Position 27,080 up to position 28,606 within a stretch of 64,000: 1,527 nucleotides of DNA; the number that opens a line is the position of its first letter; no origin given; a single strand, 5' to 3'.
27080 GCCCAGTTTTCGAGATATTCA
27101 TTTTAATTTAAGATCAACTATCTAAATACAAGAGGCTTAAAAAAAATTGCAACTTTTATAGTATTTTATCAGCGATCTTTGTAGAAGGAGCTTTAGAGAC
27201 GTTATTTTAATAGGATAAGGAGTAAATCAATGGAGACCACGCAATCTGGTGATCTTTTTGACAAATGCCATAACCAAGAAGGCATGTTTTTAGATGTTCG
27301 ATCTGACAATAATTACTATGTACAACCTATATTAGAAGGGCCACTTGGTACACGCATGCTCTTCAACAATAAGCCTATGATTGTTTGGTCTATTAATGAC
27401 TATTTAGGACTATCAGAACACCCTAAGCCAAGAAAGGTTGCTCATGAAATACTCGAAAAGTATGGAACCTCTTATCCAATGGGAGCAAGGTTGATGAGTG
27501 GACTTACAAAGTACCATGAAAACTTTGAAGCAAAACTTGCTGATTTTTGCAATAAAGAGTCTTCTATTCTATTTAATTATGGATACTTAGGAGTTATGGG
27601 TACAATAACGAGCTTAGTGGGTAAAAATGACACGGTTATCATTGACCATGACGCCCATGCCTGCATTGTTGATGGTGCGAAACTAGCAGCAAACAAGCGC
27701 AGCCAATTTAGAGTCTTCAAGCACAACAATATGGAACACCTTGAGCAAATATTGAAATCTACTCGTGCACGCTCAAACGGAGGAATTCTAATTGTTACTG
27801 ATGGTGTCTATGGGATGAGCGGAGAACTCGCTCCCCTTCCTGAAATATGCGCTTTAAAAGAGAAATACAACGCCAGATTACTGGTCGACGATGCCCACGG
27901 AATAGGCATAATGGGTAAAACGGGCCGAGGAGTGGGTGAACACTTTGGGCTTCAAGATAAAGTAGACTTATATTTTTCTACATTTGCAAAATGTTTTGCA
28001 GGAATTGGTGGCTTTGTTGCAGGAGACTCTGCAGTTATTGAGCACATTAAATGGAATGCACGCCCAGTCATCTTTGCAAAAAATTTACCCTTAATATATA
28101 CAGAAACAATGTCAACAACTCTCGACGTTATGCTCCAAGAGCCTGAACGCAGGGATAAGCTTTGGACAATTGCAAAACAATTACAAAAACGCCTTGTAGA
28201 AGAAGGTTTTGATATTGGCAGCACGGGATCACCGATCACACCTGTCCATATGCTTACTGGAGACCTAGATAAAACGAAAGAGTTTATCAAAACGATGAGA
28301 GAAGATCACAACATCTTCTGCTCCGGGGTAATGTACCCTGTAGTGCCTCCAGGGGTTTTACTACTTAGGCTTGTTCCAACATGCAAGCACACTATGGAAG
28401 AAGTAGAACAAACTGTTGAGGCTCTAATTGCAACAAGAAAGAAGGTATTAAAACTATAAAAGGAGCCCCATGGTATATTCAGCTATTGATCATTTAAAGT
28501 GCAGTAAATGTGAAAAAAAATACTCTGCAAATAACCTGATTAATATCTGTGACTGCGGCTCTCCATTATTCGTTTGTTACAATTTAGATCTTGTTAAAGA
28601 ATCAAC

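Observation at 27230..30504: SPT-like alpha-oxoamine synthase + ThrC-like PLP enzyme + SDR operon: candidate sphingoid/sulfonolipid (capnine-type) long-chain-base pathway in a chlamydial genome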

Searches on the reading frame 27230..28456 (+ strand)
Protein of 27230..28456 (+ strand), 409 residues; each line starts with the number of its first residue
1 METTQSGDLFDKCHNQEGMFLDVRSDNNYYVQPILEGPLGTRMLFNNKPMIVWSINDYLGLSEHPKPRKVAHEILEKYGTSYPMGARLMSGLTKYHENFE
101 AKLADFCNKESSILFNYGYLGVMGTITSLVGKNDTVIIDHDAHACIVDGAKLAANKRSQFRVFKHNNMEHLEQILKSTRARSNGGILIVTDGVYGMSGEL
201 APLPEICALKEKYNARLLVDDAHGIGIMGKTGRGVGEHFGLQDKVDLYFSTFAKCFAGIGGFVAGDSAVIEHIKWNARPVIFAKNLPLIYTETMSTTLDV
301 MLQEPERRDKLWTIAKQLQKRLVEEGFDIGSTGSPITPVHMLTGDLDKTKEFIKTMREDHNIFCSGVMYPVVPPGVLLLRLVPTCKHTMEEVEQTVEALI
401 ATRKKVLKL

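Call 3: search_protein_families(library=pfam, proteins=[window:27230-28456:+])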
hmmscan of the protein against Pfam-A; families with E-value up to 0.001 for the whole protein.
window:27230-28456:+ (409 aa): 3 families
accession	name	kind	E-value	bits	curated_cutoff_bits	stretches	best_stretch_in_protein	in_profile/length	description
PF00155.27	Aminotran_1_2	-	2e-44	152.7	19.7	1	49-399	2-361/361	Aminotransferase class I and II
PF01212.27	Beta_elim_lyase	-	4.5e-06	26.6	27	1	97-274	35-220/288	Beta-eliminating lyase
PF00266.25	Aminotran_5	-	9.1e-05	22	21.5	1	66-226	11-181/371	Aminotransferase class-V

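Call 4: search_protein_families(library=ncbifam, proteins=[window:27230-28456:+], max_evalue=0.00001)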
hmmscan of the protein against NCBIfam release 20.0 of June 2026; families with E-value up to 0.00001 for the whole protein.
window:27230-28456:+ (409 aa): 11 families
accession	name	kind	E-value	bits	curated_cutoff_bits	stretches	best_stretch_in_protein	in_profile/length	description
NF047600.1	SerpalmtaseCFB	equivalog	1.7e-97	326.6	640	1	38-406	33-392/395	serine palmitoyltransferase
TIGR01825.1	gly_Cac_T_rel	subfamily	1.2e-90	303.9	535.4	1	25-405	10-381/385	BioF/Kbl family PLP-dependent acyltransferase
NF005394.0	PRK06939.1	equivalog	6.5e-89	298.4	460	1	22-406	15-394/397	glycine C-acetyltransferase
TIGR00858.1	bioF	equivalog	3.2e-88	295.9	426.45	1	41-399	14-364/365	8-amino-7-oxononanoate synthase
NF047599.1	SerpalmtaseBetaP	equivalog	5.9e-80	268.8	500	1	40-405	35-392/394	serine palmitoyltransferase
TIGR01822.1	2am3keto_CoA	equivalog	3.6e-73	246.7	493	1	40-403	29-387/393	glycine C-acetyltransferase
TIGR01821.1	5aminolev_synth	equivalog_domain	7.2e-69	232.6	338.55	1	47-403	44-394/402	5-aminolevulinate synthase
NF047603.1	SerpalmtaseAlphaP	equivalog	1.1e-62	212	670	1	41-399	38-389/399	serine palmitoyltransferase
NF005526.0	PRK07179.1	equivalog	2.9e-58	197.4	428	1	50-404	56-397/407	alpha-hydroxyketone-type quorum-sensing autoinducer synthase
NF004608.1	PRK05937.1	equivalog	1.9e-37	128.9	399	1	56-322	10-279/366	8-amino-7-oxononanoate synthase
NF005697.0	PRK07505.1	subfamily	2.2e-34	118.8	342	1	48-405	48-401/405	hypothetical protein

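Call 8: find_homologous_proteins(query=window:27230-28456:+, max_evalue=1e-20)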
Query window:27230-28456:+ (409 aa): 7048 proteins with E <= 1e-20 among 8000 candidates; the best 120 are listed.
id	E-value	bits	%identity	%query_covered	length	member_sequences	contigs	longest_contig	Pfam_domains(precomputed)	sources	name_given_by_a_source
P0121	2.1e-269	911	96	100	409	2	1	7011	PF00155.28,PF01212.28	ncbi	-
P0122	3.3e-229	779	81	100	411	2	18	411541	PF00155.28,PF01212.28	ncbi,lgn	-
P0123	3.8e-228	775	81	100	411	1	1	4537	PF00155.28,PF01212.28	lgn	-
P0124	1.2e-227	774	81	99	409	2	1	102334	PF00155.28,PF01212.28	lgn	-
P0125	3.3e-224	762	79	100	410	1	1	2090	PF00155.28,PF01212.28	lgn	-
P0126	2.0e-219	746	78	100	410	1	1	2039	PF00155.28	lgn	-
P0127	7.8e-216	735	76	99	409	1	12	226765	PF00155.28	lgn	-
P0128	7.2e-210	715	78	95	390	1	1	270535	PF00155.28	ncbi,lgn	-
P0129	1.1e-208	711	74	100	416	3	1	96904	PF00155.28,PF01212.28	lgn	-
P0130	1.2e-199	681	71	100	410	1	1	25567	PF00155.28,PF01212.28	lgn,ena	-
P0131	2.9e-197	673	70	99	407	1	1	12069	PF00155.28,PF01212.28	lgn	-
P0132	1.2e-196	671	71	100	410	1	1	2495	PF00155.28,PF01212.28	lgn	-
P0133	4.5e-193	660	68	100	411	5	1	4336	PF00155.28,PF01212.28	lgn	-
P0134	6.8e-193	659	69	100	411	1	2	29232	PF00155.28,PF01212.28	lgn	-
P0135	1.6e-191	654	68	100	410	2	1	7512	PF00155.28,PF01212.28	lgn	-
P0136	2.6e-191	654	67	100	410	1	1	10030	PF00155.28,PF01212.28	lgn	-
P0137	1.4e-189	648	67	100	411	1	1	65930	PF00155.28,PF01212.28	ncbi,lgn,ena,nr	ncbi:MAG: 8-amino-7-oxononanoate synthase/2-amino-3-ketobutyrate coenzyme A ligase [Chlamydiae bacte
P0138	2.5e-187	641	68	100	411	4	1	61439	PF00155.28,PF01212.28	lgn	-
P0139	2.4e-183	628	66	99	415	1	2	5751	PF00155.28,PF01212.28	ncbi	-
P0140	3.9e-144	498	56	96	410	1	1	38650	PF00155.28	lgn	-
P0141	3.1e-142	492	53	98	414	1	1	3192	PF00155.28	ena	-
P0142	6.7e-140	485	55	98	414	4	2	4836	PF00155.28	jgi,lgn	-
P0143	1.6e-139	483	53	98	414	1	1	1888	PF00155.28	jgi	jgi:glycine C-acetyltransferase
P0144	3.3e-139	482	53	98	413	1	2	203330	PF00155.28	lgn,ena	-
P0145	4.1e-138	479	52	98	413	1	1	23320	PF00155.28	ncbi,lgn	-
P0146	4.6e-138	478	52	98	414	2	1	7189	PF00155.28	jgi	-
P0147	6.2e-137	475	56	97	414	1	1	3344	PF00155.28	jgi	jgi:glycine C-acetyltransferase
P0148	6.4e-137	475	53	98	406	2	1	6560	PF00155.28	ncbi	-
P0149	1.7e-136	473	51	98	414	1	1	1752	PF00155.28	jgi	jgi:glycine C-acetyltransferase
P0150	4.2e-136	472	52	98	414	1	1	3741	PF00155.28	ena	-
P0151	4.5e-136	472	54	98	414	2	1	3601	PF00155.28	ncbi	-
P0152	5.3e-136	472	53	98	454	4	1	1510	PF00155.28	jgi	jgi:glycine C-acetyltransferase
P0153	6.5e-136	471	52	98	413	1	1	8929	PF00155.28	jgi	jgi:glycine C-acetyltransferase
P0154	1.2e-135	471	52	98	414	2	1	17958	PF00155.28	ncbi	-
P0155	1.5e-135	470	54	97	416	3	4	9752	PF00155.28,PF01212.28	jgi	jgi:glycine C-acetyltransferase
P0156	1.9e-135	470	54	100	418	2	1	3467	PF00155.28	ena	-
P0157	2.2e-135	470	52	98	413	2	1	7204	PF00155.28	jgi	-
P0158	2.2e-135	470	52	98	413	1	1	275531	PF00155.28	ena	-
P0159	3.6e-135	469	53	98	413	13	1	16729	PF00155.28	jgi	jgi:glycine C-acetyltransferase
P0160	4.9e-135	469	53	98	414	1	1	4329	PF00155.28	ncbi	-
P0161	5.2e-135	468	51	98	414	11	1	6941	PF00155.28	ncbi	ncbi:MAG: pyridoxal phosphate-dependent aminotransferase family protein [Dehalococcoidia bacterium]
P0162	5.8e-135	468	52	98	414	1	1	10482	PF00155.28,PF01041.24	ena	-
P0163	6.1e-135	468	52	98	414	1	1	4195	PF00155.28,PF01041.24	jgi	-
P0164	7.3e-135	468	52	98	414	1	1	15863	PF00155.28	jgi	jgi:glycine C-acetyltransferase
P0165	1.1e-134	467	51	98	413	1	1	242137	PF00155.28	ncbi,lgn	ncbi:MAG: pyridoxal phosphate-dependent aminotransferase family protein [Spirochaetia bacterium]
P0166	1.1e-134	467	50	98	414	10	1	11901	PF00155.28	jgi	jgi:glycine C-acetyltransferase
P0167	1.2e-134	467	51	98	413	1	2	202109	PF00155.28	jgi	jgi:glycine C-acetyltransferase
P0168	1.9e-134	467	53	96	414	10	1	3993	PF00155.28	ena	-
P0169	2.4e-134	466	51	98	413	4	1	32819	PF00155.28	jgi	-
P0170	2.6e-134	466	52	98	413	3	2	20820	PF00155.28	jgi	jgi:glycine C-acetyltransferase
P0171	2.6e-134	466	52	98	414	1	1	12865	PF00155.28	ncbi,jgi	jgi:glycine C-acetyltransferase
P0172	2.9e-134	466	52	98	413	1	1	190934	PF00155.28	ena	-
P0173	3.2e-134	466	53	96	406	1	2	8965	PF00155.28,PF01212.28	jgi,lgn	jgi:glycine C-acetyltransferase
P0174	3.2e-134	466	51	98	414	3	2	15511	PF00155.28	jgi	jgi:glycine C-acetyltransferase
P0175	3.8e-134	466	51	98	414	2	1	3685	PF00155.28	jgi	jgi:glycine C-acetyltransferase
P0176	4.1e-134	465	50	97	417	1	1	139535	PF00155.28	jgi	jgi:glycine C-acetyltransferase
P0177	6.4e-134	465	53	96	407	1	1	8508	PF00155.28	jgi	-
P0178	7.6e-134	465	51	98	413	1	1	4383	PF00155.28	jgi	jgi:glycine C-acetyltransferase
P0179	7.9e-134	465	52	98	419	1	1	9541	PF00155.28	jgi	jgi:glycine C-acetyltransferase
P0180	1.6e-133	464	53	97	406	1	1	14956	PF00155.28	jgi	-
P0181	3.0e-133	463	52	97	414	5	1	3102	PF00155.28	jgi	jgi:glycine C-acetyltransferase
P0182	4.1e-133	462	52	98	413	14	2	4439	PF00155.28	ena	-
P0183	4.9e-133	462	52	98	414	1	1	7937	PF00155.28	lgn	-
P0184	8.4e-133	461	51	98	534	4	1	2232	PF00155.28,PF00550.32,PF01212.28,PF01041.24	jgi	jgi:glycine C-acetyltransferase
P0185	9.6e-133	461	51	98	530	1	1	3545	PF00155.28,PF01212.28,PF01041.24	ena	-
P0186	1.0e-132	461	51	98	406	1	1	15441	PF00155.28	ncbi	ncbi:MAG: aminotransferase class I/II-fold pyridoxal phosphate-dependent enzyme [Spirochaetota bacte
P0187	1.1e-132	461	53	97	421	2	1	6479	PF00155.28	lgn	-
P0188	1.3e-132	461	53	98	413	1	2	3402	PF00155.28,PF01212.28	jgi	jgi:glycine C-acetyltransferase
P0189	1.6e-132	460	52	97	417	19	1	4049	PF00155.28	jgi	-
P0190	2.0e-132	460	51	97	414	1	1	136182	PF00155.28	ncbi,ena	-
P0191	2.1e-132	460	52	98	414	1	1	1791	PF00155.28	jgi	jgi:glycine C-acetyltransferase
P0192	2.2e-132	460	50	100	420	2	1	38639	PF00155.28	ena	-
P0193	2.3e-132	460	52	97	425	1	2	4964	PF00155.28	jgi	jgi:glycine C-acetyltransferase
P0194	2.6e-132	460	53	98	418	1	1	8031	PF00155.28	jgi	-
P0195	3.8e-132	459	51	98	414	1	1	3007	PF00155.28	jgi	jgi:glycine C-acetyltransferase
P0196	1.0e-131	458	50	100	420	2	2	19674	PF00155.28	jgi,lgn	-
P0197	1.1e-131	457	52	97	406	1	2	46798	PF00155.28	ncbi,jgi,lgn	-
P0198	1.2e-131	457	52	97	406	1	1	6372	PF00155.28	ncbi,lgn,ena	-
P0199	1.3e-131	457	53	98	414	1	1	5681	PF00155.28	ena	-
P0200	1.5e-131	457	51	98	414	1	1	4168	PF00155.28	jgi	jgi:glycine C-acetyltransferase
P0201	2.0e-131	457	51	98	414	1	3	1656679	PF00155.28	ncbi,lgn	-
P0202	3.1e-131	456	51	99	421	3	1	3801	PF00155.28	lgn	-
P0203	4.2e-131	456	52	98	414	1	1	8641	PF00155.28,PF01041.24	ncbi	-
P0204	4.4e-131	455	52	97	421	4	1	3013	PF00155.28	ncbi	-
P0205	5.2e-131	455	49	98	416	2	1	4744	PF00155.28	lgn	-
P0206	8.2e-131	455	52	97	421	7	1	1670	PF00155.28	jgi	-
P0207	1.4e-130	454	52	98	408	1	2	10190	PF00155.28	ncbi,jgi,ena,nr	ncbi:MAG: pyridoxal phosphate-dependent aminotransferase family protein [Spirochaetes bacterium]|nr:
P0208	1.5e-130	454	52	98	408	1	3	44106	PF00155.28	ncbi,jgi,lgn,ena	-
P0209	1.9e-130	453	51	97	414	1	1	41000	PF00155.28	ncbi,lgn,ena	-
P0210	1.9e-130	453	52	97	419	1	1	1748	PF00155.28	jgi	jgi:glycine C-acetyltransferase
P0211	2.1e-130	453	52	98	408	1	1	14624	PF00155.28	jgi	-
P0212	2.6e-130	453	50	98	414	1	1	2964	PF00155.28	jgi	jgi:glycine C-acetyltransferase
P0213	2.7e-130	453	52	97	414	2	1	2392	PF00155.28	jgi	jgi:glycine C-acetyltransferase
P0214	2.7e-130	453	51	98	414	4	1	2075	PF00155.28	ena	-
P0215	2.8e-130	453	51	97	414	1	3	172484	PF00155.28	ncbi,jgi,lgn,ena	jgi:glycine C-acetyltransferase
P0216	2.8e-130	453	52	97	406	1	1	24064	PF00155.28,PF01212.28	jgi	-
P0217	3.1e-130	453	52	97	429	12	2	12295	PF00155.28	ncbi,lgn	-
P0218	5.3e-130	452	53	97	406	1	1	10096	PF00155.28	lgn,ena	-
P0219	5.3e-130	452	51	98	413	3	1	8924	PF00155.28,PF01212.28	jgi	-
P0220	5.3e-130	452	48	98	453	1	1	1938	PF00155.28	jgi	jgi:glycine C-acetyltransferase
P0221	5.4e-130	452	51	98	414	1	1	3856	PF00155.28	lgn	-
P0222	1.2e-129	451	51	98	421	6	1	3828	PF00155.28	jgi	jgi:glycine C-acetyltransferase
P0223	1.6e-129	450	51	98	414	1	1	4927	PF00155.28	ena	-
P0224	1.7e-129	450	51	97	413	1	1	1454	PF00155.28,PF01212.28,PF01041.24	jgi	jgi:glycine C-acetyltransferase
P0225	1.9e-129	450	49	98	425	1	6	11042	PF00155.28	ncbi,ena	-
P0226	2.3e-129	450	50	98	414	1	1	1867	PF00155.28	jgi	jgi:glycine C-acetyltransferase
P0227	2.3e-129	450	51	98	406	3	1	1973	PF00155.28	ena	-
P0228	2.3e-129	450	52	98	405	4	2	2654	PF00155.28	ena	-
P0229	2.4e-129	450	52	97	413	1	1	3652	PF00155.28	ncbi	-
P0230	2.5e-129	450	51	98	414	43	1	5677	PF00155.28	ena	-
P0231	2.5e-129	450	51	97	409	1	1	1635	PF00155.28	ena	-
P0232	3.5e-129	449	52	97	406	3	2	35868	PF00155.28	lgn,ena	-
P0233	7.7e-129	448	50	97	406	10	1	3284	PF00155.28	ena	-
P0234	1.6e-128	447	52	97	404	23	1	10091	PF00155.28,PF01212.28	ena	-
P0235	1.9e-128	447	49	98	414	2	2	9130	PF00155.28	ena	-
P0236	2.4e-128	446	49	97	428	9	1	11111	PF00155.28,PF01212.28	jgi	-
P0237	2.8e-128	446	50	99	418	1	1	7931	PF00155.28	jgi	jgi:glycine C-acetyltransferase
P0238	3.2e-128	446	50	99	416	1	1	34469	PF00155.28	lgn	-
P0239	3.8e-128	446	52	97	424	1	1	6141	PF00155.28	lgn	-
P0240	4.3e-128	446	50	98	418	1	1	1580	PF00155.28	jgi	jgi:glycine C-acetyltransferase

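Call 14: search_solved_structures(query=window:27230-28456:+, max_evalue=1e-30, show_alignments=1)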
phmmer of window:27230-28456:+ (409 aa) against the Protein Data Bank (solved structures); distinct sequences matched with E-value up to 1e-30: 44.
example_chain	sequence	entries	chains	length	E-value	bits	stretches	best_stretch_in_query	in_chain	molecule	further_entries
28eh_A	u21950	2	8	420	2.3e-119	402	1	8-406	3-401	Cysteate-C-fatty acyltransferase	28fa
7u7h_A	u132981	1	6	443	4e-109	368.3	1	27-405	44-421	7-keto-8-aminopelargonate synthetase-like enzyme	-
8guh_A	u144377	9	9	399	3.8e-76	259.7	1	30-404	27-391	Serine palmitoyltransferase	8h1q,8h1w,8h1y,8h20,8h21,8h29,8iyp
3a2b_A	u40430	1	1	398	3.9e-76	259.6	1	30-404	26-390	Serine palmitoyltransferase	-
8s1y_A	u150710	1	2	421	4.1e-63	216.7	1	29-402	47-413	8-amino-7-oxononanoate synthase/2-amino-3-ketobutyrate coenzyme A ligase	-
7poa_A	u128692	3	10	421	1.3e-62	215.1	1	29-402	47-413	8-amino-7-oxononanoate synthase/2-amino-3-ketobutyrate coenzyme A ligase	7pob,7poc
7v58_A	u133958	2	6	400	1.9e-59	204.7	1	45-402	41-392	2-amino-3-ketobutyrate coenzyme A ligase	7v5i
1fc4_A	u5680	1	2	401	2.7e-56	194.3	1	50-402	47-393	2-AMINO-3-KETOBUTYRATE CONENZYME A LIGASE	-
3tqx_A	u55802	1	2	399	1.7e-55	191.7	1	29-405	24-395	2-amino-3-ketobutyrate coenzyme A ligase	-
2w8u_A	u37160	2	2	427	8.6e-55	189.3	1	41-396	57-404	SERINE PALMITOYLTRANSFERASE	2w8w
2w8t_A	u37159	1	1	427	9.2e-55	189.2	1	41-396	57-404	SERINE PALMITOYLTRANSFERASE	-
2w8v_A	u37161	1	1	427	9.4e-55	189.2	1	41-396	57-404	SERINE PALMITOYLTRANSFERASE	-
2jg2_A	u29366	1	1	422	1.1e-54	189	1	41-396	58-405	SERINE PALMITOYLTRANSFERASE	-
2w8j_A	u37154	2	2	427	1.1e-54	188.9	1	41-396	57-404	SERINE PALMITOYLTRANSFERASE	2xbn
2jgt_A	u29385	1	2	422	1.2e-54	188.9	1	41-396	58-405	SERINE PALMITOYLTRANSFERASE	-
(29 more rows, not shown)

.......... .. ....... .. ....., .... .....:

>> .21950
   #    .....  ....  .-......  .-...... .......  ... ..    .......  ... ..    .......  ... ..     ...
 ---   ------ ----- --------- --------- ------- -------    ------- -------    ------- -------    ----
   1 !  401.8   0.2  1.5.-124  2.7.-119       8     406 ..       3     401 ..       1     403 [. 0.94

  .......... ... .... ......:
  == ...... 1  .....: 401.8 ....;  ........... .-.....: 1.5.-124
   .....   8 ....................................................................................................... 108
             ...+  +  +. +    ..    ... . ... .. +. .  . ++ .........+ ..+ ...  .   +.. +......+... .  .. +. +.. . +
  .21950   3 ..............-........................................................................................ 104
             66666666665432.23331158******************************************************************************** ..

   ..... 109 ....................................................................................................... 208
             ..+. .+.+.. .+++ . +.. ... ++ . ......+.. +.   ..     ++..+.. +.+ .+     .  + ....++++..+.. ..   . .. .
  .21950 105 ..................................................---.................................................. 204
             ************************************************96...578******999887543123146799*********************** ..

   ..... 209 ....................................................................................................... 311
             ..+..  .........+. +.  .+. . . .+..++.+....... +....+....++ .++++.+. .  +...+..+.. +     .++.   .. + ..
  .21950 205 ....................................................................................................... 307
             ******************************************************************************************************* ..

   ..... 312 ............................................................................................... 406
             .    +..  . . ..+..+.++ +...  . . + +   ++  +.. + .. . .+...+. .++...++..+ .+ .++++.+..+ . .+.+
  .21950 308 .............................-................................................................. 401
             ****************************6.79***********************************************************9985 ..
